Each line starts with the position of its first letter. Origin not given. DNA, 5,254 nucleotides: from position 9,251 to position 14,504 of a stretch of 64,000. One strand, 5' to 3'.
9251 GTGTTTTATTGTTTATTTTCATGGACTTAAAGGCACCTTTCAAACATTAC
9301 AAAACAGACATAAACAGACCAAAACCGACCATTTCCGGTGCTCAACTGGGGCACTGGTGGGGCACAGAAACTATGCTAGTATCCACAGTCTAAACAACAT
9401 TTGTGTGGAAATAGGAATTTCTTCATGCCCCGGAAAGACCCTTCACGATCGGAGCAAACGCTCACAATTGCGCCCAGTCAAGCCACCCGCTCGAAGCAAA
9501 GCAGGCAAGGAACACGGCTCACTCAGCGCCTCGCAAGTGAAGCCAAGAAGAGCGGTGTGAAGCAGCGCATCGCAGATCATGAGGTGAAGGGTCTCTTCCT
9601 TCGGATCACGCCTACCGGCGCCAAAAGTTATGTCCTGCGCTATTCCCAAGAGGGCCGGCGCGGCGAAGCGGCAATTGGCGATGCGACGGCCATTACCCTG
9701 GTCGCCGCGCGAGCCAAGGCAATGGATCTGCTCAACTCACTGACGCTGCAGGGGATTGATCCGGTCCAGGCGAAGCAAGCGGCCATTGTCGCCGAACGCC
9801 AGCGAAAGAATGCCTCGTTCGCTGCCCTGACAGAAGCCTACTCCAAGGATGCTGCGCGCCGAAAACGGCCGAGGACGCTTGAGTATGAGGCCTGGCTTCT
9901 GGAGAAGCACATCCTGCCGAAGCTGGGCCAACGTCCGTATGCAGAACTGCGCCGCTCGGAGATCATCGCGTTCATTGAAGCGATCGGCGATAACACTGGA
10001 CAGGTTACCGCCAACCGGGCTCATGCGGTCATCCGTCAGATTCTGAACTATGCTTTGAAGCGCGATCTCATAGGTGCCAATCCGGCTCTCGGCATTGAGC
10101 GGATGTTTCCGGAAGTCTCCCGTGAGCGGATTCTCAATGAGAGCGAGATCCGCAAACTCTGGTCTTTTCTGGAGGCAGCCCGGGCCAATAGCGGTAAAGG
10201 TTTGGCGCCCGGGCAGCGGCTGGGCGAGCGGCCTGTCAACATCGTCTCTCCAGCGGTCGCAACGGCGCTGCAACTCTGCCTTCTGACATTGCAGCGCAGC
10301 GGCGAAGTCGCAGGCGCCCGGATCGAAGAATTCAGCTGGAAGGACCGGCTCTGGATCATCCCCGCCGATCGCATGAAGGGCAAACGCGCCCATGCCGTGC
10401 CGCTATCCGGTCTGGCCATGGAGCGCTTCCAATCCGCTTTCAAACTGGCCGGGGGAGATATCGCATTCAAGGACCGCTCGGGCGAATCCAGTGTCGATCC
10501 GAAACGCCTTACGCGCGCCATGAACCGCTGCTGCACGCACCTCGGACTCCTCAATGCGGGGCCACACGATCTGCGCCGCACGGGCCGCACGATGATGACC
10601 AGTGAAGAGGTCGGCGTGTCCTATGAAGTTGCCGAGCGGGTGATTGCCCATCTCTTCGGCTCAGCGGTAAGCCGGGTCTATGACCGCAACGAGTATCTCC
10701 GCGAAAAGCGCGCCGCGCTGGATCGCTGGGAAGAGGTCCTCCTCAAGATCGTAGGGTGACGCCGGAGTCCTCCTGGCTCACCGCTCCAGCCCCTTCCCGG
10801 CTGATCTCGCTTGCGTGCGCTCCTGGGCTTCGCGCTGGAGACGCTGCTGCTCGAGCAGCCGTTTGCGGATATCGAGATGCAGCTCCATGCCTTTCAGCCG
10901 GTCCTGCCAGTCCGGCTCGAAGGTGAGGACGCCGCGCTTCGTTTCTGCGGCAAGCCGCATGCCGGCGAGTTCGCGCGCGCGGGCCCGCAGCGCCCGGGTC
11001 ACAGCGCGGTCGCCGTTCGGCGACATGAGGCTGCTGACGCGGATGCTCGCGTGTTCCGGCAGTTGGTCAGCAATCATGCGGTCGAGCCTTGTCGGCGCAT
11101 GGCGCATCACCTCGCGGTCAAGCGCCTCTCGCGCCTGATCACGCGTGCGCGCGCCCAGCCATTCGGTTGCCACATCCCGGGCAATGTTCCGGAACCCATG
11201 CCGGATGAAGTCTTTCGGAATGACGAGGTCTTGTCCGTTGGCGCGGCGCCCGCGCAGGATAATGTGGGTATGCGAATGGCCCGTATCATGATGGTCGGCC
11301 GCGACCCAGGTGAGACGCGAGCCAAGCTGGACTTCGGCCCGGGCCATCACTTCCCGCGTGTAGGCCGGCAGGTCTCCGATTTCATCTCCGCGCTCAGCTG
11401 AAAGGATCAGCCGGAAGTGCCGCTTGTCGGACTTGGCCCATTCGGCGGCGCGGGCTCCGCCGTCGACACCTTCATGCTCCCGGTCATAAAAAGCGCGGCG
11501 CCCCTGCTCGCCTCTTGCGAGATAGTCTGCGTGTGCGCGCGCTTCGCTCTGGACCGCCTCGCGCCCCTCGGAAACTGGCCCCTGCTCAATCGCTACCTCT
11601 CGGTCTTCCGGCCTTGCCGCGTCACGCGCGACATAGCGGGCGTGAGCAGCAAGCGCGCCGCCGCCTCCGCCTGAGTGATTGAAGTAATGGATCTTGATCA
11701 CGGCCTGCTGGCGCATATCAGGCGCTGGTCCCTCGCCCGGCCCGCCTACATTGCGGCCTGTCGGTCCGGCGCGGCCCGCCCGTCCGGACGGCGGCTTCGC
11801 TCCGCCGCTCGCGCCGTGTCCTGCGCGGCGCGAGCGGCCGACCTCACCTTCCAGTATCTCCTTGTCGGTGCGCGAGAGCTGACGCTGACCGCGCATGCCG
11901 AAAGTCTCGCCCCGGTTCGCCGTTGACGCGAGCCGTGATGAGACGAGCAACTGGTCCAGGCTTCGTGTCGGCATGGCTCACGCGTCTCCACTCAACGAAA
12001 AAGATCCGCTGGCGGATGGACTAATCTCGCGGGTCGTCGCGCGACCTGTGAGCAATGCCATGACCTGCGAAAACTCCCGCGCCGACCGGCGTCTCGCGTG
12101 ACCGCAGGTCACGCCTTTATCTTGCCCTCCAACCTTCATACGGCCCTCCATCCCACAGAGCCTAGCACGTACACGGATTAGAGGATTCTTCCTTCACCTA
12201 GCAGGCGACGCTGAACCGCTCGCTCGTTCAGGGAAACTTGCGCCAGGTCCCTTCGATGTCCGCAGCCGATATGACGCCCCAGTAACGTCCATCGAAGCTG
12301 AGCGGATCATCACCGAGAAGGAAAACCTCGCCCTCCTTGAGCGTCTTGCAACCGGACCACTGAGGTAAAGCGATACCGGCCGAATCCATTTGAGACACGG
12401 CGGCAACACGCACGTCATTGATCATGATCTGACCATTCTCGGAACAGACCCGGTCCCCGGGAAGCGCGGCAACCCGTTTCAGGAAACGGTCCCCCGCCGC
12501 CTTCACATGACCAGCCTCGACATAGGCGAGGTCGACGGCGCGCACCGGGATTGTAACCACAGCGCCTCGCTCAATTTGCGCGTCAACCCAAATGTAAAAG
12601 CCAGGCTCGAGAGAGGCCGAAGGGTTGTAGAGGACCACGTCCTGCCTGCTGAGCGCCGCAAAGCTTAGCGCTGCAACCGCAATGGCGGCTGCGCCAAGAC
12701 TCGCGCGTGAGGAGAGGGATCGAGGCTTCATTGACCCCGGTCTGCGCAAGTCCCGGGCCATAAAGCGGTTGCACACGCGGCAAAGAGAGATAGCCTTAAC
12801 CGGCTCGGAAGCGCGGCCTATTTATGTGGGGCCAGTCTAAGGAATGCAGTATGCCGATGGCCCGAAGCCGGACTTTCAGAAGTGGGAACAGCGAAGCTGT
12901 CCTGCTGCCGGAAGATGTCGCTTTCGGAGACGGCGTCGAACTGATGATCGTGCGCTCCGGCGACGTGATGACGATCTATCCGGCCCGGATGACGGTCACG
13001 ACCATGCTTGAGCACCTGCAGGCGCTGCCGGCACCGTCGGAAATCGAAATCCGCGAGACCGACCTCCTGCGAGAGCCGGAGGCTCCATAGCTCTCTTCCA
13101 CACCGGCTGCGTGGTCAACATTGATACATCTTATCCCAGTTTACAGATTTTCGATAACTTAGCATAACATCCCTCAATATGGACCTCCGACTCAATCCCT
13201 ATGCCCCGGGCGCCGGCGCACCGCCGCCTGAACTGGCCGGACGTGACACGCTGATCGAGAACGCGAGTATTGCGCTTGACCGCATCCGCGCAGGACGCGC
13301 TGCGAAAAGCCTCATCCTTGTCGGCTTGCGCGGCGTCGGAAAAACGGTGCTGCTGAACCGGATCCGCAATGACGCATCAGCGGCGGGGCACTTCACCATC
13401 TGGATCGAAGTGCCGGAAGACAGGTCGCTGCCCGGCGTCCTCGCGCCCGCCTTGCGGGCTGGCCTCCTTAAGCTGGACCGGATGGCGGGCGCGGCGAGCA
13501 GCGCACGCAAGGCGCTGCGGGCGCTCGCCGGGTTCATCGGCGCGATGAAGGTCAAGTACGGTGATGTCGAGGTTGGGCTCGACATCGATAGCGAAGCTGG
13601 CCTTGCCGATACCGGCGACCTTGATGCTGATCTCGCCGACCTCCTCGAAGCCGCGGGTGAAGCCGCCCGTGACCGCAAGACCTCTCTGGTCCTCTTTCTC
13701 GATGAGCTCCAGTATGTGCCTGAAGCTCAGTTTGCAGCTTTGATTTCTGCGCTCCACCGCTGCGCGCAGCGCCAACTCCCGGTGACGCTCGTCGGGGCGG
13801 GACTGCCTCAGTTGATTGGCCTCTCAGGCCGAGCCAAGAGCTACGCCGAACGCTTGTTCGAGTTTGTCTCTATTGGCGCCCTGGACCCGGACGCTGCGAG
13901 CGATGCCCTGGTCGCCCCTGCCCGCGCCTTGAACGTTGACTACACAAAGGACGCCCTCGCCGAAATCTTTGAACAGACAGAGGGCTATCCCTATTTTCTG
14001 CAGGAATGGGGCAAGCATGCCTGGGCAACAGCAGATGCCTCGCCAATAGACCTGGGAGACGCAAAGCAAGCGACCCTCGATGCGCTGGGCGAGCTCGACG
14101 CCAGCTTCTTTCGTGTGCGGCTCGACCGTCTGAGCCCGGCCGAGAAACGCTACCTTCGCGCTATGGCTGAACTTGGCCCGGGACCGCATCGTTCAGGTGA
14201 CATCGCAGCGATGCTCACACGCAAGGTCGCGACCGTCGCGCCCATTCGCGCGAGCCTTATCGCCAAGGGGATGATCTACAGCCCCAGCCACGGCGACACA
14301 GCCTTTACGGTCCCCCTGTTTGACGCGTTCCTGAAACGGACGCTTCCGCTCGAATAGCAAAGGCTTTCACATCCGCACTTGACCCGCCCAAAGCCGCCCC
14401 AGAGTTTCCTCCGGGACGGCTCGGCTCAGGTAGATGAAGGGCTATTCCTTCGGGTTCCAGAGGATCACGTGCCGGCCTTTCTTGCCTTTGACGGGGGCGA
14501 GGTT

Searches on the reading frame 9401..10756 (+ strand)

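Call 14: search_protein_families(library=pfam, proteins=[window:9401-10756:+], max_evalue=0.001)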
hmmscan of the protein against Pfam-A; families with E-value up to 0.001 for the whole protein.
window:9401-10756:+ (452 aa): 3 families
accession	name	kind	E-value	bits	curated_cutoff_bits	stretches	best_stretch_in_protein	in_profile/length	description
PF13356.12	Arm-DNA-bind_3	-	4.6e-15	56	27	1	44-128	5-83/83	Arm DNA-binding domain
PF22022.2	Phage_int_M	-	1.1e-11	45.2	27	1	140-229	1-90/96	Phage integrase central domain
PF00589.27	Phage_integrase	-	3.2e-10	40.5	27.1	1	288-429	26-167/172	Phage integrase family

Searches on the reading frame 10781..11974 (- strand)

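Call 14: search_protein_families(library=pfam, proteins=[window:10781-11974:-], max_evalue=0.001)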
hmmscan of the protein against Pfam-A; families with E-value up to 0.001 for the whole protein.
window:10781-11974:- (398 aa): 1 family
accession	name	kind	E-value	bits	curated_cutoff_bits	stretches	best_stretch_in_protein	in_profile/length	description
PF03432.20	Relaxase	-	2.5e-05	25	24.6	1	176-269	34-127/132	MobA/VirD2-like, nuclease domain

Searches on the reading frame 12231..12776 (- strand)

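Call 14: search_protein_families(library=pfam, proteins=[window:12231-12776:-], max_evalue=0.001)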
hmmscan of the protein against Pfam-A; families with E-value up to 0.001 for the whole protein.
window:12231-12776:- (182 aa): 1 family
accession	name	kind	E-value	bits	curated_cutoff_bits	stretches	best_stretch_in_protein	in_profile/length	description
PF10502.14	Peptidase_S26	-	2.6e-26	93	22.9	1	28-178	9-163/168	Signal peptidase, peptidase S26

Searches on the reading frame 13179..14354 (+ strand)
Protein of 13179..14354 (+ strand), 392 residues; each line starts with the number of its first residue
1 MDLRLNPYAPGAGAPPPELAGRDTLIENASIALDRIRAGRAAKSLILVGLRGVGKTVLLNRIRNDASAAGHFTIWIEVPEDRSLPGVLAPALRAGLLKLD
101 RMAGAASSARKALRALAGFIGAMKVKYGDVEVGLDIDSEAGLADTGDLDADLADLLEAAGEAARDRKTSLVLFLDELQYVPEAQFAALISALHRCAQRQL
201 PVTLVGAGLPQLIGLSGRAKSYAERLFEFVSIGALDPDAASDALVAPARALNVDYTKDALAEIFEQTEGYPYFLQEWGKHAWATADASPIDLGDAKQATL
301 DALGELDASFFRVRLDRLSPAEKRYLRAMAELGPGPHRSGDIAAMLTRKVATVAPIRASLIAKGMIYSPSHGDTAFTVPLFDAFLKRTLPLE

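Call 14: search_protein_families(library=pfam, proteins=[window:13179-14354:+], max_evalue=0.001)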
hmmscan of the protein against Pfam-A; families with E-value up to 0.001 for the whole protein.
window:13179-14354:+ (392 aa): 3 families
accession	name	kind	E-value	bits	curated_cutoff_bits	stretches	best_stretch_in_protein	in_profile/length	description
PF13191.12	AAA_16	-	1.1e-16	62.2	32.6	1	18-205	1-167/167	AAA ATPase domain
PF13401.12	AAA_22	-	8.9e-10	39.4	27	1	41-207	4-123/130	AAA domain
PF13173.12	AAA_14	-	5.4e-06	26.9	27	0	43-67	3-27/129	AAA domain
